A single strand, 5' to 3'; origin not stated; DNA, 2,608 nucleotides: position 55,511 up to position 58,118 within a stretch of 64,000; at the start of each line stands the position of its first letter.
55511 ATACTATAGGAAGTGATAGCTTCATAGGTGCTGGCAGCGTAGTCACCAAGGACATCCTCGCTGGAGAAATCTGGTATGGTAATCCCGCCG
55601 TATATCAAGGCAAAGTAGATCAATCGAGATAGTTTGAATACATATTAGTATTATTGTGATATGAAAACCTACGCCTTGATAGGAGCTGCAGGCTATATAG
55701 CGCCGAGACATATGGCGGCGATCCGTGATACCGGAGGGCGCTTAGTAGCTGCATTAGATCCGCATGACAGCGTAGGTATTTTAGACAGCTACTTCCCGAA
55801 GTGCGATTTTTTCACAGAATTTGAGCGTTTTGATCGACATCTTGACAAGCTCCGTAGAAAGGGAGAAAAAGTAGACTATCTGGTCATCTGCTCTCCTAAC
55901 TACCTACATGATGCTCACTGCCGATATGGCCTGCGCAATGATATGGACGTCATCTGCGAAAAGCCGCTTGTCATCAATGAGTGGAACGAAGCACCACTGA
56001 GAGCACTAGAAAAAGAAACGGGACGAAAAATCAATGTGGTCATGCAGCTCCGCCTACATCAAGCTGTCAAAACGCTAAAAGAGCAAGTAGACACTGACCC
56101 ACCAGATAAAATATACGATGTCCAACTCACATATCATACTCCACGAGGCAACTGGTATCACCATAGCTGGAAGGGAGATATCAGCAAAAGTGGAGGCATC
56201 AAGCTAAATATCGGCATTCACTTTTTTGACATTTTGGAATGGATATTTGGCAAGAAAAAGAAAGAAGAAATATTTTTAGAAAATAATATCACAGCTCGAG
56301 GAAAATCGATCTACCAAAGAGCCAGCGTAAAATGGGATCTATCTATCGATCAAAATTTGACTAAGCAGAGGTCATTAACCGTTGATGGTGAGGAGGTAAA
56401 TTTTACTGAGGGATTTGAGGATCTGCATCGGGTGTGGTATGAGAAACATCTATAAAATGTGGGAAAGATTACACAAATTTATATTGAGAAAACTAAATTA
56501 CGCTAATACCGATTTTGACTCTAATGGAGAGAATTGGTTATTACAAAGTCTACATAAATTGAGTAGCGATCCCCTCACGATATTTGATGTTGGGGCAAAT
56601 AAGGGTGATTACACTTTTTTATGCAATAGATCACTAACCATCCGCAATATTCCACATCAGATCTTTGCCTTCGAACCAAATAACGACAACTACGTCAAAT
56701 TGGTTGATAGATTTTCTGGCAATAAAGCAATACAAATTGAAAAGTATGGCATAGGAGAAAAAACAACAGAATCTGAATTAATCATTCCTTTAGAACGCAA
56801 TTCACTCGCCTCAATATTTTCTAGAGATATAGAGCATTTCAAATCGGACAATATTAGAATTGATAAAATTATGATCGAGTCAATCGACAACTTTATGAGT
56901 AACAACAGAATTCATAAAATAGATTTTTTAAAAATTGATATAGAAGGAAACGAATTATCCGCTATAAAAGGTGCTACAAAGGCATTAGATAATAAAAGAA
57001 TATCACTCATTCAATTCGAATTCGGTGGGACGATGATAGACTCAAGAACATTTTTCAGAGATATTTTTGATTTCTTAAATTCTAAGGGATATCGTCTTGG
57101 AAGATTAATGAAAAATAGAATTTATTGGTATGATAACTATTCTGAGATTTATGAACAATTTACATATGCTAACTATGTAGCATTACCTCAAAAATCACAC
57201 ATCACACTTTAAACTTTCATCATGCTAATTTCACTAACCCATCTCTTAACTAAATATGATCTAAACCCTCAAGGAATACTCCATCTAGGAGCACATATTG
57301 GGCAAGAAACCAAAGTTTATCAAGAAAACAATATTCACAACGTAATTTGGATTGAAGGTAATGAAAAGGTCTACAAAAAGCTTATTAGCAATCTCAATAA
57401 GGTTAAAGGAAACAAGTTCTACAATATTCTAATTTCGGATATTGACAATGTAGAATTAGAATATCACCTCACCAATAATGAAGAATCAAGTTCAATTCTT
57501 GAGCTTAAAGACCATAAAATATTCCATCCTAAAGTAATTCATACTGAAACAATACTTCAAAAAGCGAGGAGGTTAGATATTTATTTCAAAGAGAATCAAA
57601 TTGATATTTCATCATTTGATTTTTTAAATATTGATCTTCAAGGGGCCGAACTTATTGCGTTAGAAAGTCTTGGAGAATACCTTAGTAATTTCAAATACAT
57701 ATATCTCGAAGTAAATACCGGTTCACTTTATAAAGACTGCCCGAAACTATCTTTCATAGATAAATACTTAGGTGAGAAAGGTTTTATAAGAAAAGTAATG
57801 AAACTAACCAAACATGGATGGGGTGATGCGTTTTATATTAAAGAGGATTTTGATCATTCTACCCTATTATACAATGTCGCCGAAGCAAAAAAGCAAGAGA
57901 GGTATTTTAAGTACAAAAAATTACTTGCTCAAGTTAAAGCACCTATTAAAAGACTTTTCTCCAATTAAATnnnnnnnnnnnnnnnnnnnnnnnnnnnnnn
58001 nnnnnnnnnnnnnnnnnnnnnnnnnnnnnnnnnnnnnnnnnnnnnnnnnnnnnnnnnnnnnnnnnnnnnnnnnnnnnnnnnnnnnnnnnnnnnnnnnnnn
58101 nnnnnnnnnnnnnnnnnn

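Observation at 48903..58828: Glycan locus combining a GDP-fucose branch, a UDP-2,3-diacetamido uronic sugar branch, an alpha-1,2-fucosyltransferase and a fused ABC exporter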

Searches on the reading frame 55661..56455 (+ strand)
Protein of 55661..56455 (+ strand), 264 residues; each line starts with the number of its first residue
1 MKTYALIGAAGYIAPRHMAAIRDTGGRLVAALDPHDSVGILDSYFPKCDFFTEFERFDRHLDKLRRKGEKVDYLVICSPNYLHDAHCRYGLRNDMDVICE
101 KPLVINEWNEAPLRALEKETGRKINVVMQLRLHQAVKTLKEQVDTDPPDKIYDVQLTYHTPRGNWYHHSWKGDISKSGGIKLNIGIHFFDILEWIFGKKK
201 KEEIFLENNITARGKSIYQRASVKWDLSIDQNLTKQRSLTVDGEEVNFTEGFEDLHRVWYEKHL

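Call 4: search_protein_families(library=pfam, proteins=[window:55661-56455:+])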
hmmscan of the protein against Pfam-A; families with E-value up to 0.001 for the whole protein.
window:55661-56455:+ (264 aa): 3 families
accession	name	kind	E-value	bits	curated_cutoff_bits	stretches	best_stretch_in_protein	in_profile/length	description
PF01408.29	GFO_IDH_MocA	-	1.1e-14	55.6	24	1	3-121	2-113/120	Oxidoreductase family, NAD-binding Rossmann fold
PF02894.22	GFO_IDH_MocA_C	-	3.2e-09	37.3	22.9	1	150-203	11-65/218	Oxidoreductase family, C-terminal alpha/beta domain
PF22725.1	GFO_IDH_MocA_C3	-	8.2e-08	32.7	27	1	137-199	2-64/124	GFO/IDH/MocA C-terminal domain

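Call 5: search_protein_families(library=ncbifam, proteins=[window:55661-56455:+])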
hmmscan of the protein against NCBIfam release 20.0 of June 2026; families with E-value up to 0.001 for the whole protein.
window:55661-56455:+ (264 aa): 4 families
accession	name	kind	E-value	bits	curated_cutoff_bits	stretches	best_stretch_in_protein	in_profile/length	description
TIGR04380.1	myo_inos_iolG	equivalog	1.6e-11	43.7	355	1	5-202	5-191/330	inositol 2-dehydrogenase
NF040723.1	UDP-GlcNAcDh_Arch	equivalog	1.8e-06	27.7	450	1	68-202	58-183/302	UDP-N-acetylglucosamine 3-dehydrogenase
NF052479.1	LevoglcsnDh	equivalog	2.3e-06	26.6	650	1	69-215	72-221/386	levoglucosan dehydrogenase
NF008607.0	PRK11579.1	subfamily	2e-05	23.8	330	1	70-201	64-194/346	oxidoreductase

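Call 9: search_solved_structures(query=window:55661-56455:+, show_alignments=2)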
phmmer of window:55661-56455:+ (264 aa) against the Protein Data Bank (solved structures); distinct sequences matched with E-value up to 0.001: 20.
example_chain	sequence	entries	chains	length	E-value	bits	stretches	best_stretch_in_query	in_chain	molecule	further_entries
3oa2_A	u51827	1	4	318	9.8e-78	264.3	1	1-262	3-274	WbpB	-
3o9z_A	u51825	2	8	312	3.4e-72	246.1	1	2-263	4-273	Lipopolysaccharide biosynthesis protein wbpB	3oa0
6z3b_B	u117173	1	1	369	5.1e-09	38.9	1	4-216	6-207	Gfo/Idh/MocA family oxidoreductase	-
6z3b_A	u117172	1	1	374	5.3e-09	38.9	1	4-216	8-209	Gfo/Idh/MocA family oxidoreductase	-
6z3c_AAA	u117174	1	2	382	5.6e-09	38.8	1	4-216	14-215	Gfo/Idh/MocA family oxidoreductase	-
3q2k_A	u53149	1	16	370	1.3e-08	37.6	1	11-200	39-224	oxidoreductase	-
3q2i_A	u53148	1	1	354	3.9e-07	32.8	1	71-215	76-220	dehydrogenase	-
3db2_A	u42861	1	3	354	1.2e-06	31.1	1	69-198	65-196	putative NADPH-dependent oxidoreductase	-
9m37_A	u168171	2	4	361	1.5e-06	30.9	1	70-207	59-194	P581a DgpA2 and isoorientin complex structure | Gfo/Idh/MocA family protein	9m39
3fhl_A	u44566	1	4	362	5.8e-06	28.9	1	68-214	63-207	Putative oxidoreductase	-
6o15_A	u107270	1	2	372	1.6e-05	27.5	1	25-213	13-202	Uncharacterized oxidoreductase YjhC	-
3cea_A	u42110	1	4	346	2.8e-05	26.7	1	68-212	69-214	Myo-inositol 2-dehydrogenase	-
3ezy_A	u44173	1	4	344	3.5e-05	26.4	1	70-211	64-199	Dehydrogenase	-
8qc2_A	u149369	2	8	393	5.1e-05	25.8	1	4-196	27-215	Gfo/Idh/MocA family oxidoreductase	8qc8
7xr9_A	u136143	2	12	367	8.3e-05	25.1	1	68-197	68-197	DgpA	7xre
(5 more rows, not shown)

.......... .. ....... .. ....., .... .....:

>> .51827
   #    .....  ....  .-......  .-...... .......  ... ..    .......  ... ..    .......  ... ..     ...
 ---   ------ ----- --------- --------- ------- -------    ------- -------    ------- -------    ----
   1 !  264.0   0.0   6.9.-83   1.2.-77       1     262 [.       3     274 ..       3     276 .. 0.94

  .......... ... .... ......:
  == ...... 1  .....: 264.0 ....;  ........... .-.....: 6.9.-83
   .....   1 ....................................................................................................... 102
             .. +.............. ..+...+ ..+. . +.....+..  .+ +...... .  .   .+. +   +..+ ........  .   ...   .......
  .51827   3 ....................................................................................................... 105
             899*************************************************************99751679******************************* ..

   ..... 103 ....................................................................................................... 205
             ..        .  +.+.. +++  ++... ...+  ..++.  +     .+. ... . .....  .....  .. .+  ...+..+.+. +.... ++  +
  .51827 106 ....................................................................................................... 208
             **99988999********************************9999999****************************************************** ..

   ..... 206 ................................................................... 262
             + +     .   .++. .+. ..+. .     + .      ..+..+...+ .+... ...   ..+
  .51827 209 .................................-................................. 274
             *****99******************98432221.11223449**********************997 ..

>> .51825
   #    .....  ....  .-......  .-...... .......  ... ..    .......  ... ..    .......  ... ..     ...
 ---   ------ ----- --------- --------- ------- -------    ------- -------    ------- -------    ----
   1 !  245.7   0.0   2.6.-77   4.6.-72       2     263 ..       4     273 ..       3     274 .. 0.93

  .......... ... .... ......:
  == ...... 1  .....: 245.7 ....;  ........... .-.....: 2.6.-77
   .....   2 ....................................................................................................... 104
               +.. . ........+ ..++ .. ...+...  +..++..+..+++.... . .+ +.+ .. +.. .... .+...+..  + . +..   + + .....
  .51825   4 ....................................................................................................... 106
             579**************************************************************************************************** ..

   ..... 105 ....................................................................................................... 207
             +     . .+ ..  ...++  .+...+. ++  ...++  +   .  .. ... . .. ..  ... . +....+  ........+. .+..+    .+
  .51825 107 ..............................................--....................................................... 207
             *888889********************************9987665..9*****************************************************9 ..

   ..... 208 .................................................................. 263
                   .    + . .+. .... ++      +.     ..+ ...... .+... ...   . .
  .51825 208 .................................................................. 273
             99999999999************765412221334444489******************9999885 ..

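Call 25: list_cluster_members(proteins=[P0001, window:55661-56455:+, window:57971-58828:-, window:62237-63256:+, window:50737-51852:+])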
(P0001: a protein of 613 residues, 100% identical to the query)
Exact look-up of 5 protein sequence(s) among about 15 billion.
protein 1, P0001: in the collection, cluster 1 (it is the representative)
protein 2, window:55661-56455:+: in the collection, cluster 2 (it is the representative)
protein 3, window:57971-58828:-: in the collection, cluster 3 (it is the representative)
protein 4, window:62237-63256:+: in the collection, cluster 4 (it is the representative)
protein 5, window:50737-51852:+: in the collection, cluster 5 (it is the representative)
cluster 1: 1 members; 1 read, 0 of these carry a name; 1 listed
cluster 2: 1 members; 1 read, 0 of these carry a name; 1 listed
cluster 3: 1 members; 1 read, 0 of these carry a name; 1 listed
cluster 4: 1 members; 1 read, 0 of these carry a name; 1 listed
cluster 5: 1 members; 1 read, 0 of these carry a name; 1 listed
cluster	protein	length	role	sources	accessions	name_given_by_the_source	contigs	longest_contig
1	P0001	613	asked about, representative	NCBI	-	-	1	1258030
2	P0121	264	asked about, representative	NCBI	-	-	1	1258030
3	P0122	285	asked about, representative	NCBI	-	-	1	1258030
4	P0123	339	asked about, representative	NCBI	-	-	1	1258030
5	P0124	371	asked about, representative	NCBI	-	-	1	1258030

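Call 73: search_protein_representatives(protein=window:55661-56455:+)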
Query: 264 residues. Proteins with E-value up to 0.001 (for the whole library): 5690; up to 1e-10: 1521; up to 1e-30: 502. The best 150 are listed.
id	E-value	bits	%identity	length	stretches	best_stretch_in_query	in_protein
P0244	1.3e-91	323.0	57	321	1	4-262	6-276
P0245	6.9e-82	291.1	53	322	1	2-262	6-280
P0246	5.1e-79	281.7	54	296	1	1-236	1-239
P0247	8.0e-79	281.0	52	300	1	4-262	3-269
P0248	2.4e-78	279.5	51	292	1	4-262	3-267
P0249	1.4e-77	276.9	49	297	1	2-260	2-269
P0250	2.8e-77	276.0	59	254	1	3-200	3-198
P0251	8.2e-77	274.4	52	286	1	1-262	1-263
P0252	1.1e-76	274.1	61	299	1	1-202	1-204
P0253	2.1e-76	273.1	63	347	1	2-188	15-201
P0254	3.9e-75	269.0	62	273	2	1-150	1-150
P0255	2.0e-74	266.6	50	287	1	2-262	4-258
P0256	2.5e-74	266.3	60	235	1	2-200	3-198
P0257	1.9e-73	263.4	60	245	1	1-194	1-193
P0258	2.2e-73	263.2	62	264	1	2-194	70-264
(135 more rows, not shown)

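Call 81: search_protein_families(library=pfam, proteins=[L040:6-2198:+, L040:2198-3505:+, L040:3496-4503:+, L040:5122-6084:+, L040:6162-8099:+, L040:8136-10001:+, L040:11821-13071:-, L040:13154-14647:+, L040:14664-15596:+, L040:15589-16707:+], max_evalue=0.001)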
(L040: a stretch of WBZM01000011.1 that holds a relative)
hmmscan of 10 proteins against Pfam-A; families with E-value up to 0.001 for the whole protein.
L040:6-2198:+ (730 aa): 1 family
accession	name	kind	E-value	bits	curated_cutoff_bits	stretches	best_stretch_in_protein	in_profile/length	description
PF09586.16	YfhO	-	1e-11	44.4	28.5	1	585-666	756-835/835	Bacterial membrane protein YfhO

L040:2198-3505:+ (435 aa): 2 families
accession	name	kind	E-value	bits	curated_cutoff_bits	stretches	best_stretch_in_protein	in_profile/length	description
PF13439.12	Glyco_transf_4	-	4.4e-13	50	28.5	1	117-243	43-168/170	Glycosyltransferase Family 4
PF13579.12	Glyco_trans_4_4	-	1.6e-11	45.2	29.7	1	131-240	55-158/158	Glycosyl transferase 4-like domain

L040:3496-4503:+ (335 aa): 1 family
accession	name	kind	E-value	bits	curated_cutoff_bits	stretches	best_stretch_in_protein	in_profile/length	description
PF06662.19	C5-epim_C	-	2.8e-34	118.7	23.3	1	136-305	20-182/188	D-glucuronyl C5-epimerase C-terminus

L040:5122-6084:+ (320 aa): 3 families
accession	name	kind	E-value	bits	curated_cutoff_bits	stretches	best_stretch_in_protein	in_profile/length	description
PF01408.29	GFO_IDH_MocA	-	4.3e-18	66.6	24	1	4-124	3-116/120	Oxidoreductase family, NAD-binding Rossmann fold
PF02894.22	GFO_IDH_MocA_C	-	1.1e-14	55.2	22.9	1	141-226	2-99/218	Oxidoreductase family, C-terminal alpha/beta domain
PF22725.1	GFO_IDH_MocA_C3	-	1.6e-08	35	27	1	138-212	3-78/124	GFO/IDH/MocA C-terminal domain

L040:6162-8099:+ (645 aa): 3 families
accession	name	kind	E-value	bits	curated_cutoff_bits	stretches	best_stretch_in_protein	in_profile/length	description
PF00733.27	Asn_synthase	-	1.2e-73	249.3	21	1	242-625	6-352/354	Asparagine synthase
PF13537.11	GATase_7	-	4.9e-43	146.5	25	1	45-163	1-122/123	Glutamine amidotransferase domain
PF13522.11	GATase_6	-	9.2e-41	139.4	27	1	30-158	1-130/130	Glutamine amidotransferase domain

L040:8136-10001:+ (621 aa): 3 families
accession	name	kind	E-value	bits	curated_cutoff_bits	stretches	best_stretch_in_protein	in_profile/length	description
PF00733.27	Asn_synthase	-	4.4e-69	234.3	21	1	254-615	2-352/354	Asparagine synthase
PF13537.11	GATase_7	-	2.6e-44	150.6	25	1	62-179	1-122/123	Glutamine amidotransferase domain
PF13522.11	GATase_6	-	3e-42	144.1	27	1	49-174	3-130/130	Glutamine amidotransferase domain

L040:11821-13071:- (416 aa): 5 families
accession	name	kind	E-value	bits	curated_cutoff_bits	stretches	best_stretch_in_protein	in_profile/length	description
PF13439.12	Glyco_transf_4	-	5.6e-18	66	28.5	1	41-217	12-169/170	Glycosyltransferase Family 4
PF13579.12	Glyco_trans_4_4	-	2.8e-14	54.2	29.7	1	36-212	6-157/158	Glycosyl transferase 4-like domain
PF00534.26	Glycos_transf_1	-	8.6e-12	45.4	26.4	1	234-396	13-171/172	Glycosyl transferases group 1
PF13692.12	Glyco_trans_1_4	-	2.8e-08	34.6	27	1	237-379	2-138/142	Glycosyl transferases group 1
PF13524.12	Glyco_trans_1_2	-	0.00013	22.4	25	1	287-406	27-137/144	Glycosyl transferase-like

L040:13154-14647:+ (497 aa): 1 family
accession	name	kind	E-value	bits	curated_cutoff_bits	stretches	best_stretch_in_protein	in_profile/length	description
PF01943.22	Polysacc_synt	-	2.7e-07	30.7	28.2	1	32-285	30-270/274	Polysaccharide biosynthesis protein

L040:14664-15596:+ (310 aa): 8 families
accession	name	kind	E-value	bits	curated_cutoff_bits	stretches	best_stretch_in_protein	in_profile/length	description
PF01370.27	Epimerase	-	1.7e-52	178.6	20.9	1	3-238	1-240/240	NAD dependent epimerase/dehydratase family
PF16363.11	GDP_Man_Dehyd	-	7.9e-38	131.2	27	1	4-298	1-329/332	GDP-mannose 4,6 dehydratase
PF01073.25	3Beta_HSD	-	8.1e-14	51.7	22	1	4-225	1-228/280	3-beta hydroxysteroid dehydrogenase/isomerase family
PF13460.12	NAD_binding_10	-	1.3e-11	45.1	27.2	1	7-170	1-143/184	NAD(P)H-binding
PF02719.21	Polysacc_synt_2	-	2.7e-10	40.3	20.2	1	3-260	1-251/293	Polysaccharide biosynthesis protein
PF05368.20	NmrA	-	1e-08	35.6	27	1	2-120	4-109/298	NmrA-like family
PF07993.18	NAD_binding_4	-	1.7e-07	31.1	20.1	0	5-33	1-32/258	Male sterility protein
PF04321.23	RmlD_sub_bind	-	1.8e-07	31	27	0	119-178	101-156/287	RmlD substrate binding domain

L040:15589-16707:+ (372 aa): 4 families
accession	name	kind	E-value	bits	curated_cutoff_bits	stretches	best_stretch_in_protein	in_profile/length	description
PF00534.26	Glycos_transf_1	-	4.1e-33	114.8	26.4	1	182-345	13-170/172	Glycosyl transferases group 1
PF13692.12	Glyco_trans_1_4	-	2.1e-28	99.8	27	1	185-331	2-140/142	Glycosyl transferases group 1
PF13439.12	Glyco_transf_4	-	4.5e-07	30.5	28.5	1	68-169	56-165/170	Glycosyltransferase Family 4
PF13579.12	Glyco_trans_4_4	-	0.0003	21.6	29.7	0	51-169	44-158/158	Glycosyl transferase 4-like domain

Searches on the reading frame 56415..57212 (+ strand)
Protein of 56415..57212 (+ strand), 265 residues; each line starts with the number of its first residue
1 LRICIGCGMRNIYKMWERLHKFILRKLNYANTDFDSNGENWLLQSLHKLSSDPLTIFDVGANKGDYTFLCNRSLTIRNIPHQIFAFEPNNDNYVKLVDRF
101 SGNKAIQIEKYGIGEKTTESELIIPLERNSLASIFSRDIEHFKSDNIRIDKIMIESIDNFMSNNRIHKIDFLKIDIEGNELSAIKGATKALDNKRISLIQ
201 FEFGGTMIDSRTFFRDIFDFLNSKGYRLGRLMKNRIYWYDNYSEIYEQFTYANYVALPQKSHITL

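Call 4: search_protein_families(library=pfam, proteins=[window:56415-57212:+])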
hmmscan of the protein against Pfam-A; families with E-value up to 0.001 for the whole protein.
window:56415-57212:+ (265 aa): 1 family
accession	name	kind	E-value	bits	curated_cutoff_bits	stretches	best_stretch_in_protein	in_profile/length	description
PF05050.19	Methyltransf_21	-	3.7e-24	86.2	22.7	1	58-228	1-173/173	Methyltransferase FkbM domain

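Call 5: search_protein_families(library=ncbifam, proteins=[window:56415-57212:+])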
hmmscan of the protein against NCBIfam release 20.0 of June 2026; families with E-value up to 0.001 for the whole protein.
window:56415-57212:+ (265 aa): 1 family
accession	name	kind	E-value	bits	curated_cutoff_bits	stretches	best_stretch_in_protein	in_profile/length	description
TIGR01444.1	fkbM_fam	subfamily_domain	6.5e-23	81.8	37.7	1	55-195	1-135/143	FkbM family methyltransferase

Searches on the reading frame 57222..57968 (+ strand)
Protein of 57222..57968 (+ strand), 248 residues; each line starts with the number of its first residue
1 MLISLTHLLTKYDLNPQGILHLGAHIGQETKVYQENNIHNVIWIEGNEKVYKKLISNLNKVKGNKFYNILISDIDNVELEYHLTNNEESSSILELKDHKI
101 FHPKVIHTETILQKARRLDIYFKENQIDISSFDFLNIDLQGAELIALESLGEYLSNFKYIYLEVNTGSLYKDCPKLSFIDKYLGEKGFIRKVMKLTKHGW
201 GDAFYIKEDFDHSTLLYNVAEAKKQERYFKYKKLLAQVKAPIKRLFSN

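Call 4: search_protein_families(library=pfam, proteins=[window:57222-57968:+])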
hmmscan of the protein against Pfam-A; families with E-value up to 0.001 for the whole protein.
window:57222-57968:+ (248 aa): 1 family
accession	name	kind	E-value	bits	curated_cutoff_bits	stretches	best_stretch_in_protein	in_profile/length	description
PF05050.19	Methyltransf_21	-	3.4e-14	53.8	22.7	1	22-188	2-171/173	Methyltransferase FkbM domain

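Call 5: search_protein_families(library=ncbifam, proteins=[window:57222-57968:+])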
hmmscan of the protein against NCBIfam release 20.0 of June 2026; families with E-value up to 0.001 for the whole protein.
window:57222-57968:+ (248 aa): 1 family
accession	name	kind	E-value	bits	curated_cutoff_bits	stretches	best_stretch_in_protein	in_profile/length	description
TIGR01444.1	fkbM_fam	subfamily_domain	1.4e-11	45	37.7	1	20-164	3-142/143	FkbM family methyltransferase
